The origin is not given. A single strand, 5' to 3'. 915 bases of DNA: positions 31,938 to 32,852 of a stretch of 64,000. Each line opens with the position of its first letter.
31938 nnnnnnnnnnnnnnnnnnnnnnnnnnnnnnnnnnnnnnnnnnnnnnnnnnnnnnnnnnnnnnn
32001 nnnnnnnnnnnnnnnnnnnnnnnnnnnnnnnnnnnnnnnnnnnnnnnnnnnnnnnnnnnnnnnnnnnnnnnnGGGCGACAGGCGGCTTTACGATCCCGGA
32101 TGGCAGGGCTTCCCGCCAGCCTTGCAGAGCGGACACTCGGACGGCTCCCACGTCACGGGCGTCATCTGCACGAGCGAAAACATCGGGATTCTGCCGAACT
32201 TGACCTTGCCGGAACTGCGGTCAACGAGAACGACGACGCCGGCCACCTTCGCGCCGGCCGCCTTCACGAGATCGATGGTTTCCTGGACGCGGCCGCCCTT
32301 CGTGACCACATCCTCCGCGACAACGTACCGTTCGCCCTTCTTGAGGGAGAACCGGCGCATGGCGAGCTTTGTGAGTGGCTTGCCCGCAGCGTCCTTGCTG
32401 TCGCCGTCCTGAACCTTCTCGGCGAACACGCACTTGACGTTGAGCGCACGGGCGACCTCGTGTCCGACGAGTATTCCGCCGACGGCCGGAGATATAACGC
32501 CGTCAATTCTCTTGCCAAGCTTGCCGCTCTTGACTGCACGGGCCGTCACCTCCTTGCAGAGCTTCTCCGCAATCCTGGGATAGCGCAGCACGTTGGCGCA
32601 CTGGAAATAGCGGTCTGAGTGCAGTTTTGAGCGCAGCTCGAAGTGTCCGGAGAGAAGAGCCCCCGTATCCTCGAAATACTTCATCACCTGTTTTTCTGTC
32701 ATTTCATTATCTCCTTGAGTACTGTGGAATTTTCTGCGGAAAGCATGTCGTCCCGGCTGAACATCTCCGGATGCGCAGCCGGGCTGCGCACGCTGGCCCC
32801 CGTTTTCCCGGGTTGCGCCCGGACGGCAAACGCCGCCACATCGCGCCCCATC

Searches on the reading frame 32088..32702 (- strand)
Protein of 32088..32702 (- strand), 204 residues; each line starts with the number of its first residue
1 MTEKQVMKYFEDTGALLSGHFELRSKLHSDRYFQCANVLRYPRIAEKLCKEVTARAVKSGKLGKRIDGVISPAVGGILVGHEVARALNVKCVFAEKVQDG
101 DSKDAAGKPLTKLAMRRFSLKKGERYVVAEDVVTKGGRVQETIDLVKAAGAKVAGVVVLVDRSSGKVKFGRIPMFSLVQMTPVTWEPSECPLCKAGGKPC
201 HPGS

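Call 3: search_protein_families(library=pfam, proteins=[window:32088-32702:-])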
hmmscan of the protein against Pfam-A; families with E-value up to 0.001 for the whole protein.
window:32088-32702:- (204 aa): 1 family
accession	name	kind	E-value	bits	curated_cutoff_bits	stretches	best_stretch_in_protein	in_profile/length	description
PF00156.33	Pribosyltran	-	7.8e-16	58.2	26.3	1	46-167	12-131/158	Phosphoribosyl transferase domain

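Call 4: search_protein_families(library=ncbifam, proteins=[window:32088-32702:-])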
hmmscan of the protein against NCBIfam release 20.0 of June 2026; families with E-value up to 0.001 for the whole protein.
window:32088-32702:- (204 aa): 22 families
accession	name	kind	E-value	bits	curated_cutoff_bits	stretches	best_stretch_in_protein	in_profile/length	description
TIGR01367.1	pyrE_Therm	equivalog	2.2e-46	157.9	150.25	1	6-204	2-186/187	orotate phosphoribosyltransferase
TIGR00336.1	pyrE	equivalog_domain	3.5e-14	53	106.8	1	11-180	4-170/173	orotate phosphoribosyltransferase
NF006328.0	PRK08558.1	equivalog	1.3e-12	47.8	184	1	22-165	71-218/238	adenine phosphoribosyltransferase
TIGR01743.1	purR_Bsub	equivalog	8.3e-11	41.4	258.7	1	32-169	100-240/268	pur operon repressor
NF002620.0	PRK02277.1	subfamily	1.1e-10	41.5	115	1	46-183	74-200/201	orotate phosphoribosyltransferase-like protein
NF002633.0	PRK02304.1-2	equivalog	1.5e-10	41.1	224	1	61-179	44-169/172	adenine phosphoribosyltransferase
NF002635.0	PRK02304.1-4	subfamily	1.5e-08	34.4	146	1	42-169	32-161/188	adenine phosphoribosyltransferase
TIGR01090.1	apt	equivalog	5.9e-08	33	185.85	1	63-179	44-168/169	adenine phosphoribosyltransferase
NF040646.1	HPT_Archaea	equivalog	6.3e-08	32.4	200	1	42-169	32-160/184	hypoxanthine/guanine phosphoribosyltransferase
NF045507.1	transregGfcR_Halo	equivalog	9.5e-08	31.8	300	1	98-184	133-213/215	transcriptional regulator GfcR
NF002636.0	PRK02304.1-5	equivalog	1.9e-07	30.7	125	1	41-161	35-155/176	adenine phosphoribosyltransferase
NF006671.0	PRK09219.1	equivalog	3.1e-07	30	177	1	46-163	32-157/192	xanthine phosphoribosyltransferase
NF001729.0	PRK00455.1-3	equivalog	6.5e-07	28.9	245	1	21-159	34-162/231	orotate phosphoribosyltransferase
NF005592.0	PRK07322.1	subfamily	0.00012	21.6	143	0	62-163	49-160/180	adenine phosphoribosyltransferase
NF002095.0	PRK00934.1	equivalog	0.00012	21.3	296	1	68-156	158-238/287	ribose-phosphate diphosphokinase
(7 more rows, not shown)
